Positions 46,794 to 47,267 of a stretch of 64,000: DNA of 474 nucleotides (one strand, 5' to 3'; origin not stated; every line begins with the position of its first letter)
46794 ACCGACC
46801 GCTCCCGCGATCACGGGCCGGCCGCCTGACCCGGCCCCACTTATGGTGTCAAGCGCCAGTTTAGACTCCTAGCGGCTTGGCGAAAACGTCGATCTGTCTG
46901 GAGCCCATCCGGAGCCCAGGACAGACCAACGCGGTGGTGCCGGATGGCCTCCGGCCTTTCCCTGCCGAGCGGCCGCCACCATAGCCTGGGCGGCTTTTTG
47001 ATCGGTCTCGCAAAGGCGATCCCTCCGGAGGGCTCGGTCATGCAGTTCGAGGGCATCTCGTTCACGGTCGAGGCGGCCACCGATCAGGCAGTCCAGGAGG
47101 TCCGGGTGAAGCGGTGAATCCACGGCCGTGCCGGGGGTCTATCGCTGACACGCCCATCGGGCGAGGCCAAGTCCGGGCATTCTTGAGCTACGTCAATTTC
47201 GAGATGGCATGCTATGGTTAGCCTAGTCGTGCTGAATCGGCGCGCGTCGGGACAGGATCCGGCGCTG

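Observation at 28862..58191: Seven perfect TTGA-N6-TCAA (FixK/FNR-type) boxes define an apparent oxygen-responsive regulon over usp, CBS, ppk1, ppk2, CNNM and pit genes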

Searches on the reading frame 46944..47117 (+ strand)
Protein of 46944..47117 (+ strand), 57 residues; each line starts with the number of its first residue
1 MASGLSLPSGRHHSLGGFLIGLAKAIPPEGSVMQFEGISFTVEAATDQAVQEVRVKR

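Call 6: search_protein_families(library=pfam, proteins=[window:46944-47117:+])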
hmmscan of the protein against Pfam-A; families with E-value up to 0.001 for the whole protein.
window:46944-47117:+ (57 aa): 1 family
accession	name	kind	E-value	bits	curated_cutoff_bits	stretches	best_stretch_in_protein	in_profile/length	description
PF03471.22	CorC_HlyC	-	1.2e-10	41.7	27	1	4-57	24-79/81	Transporter associated domain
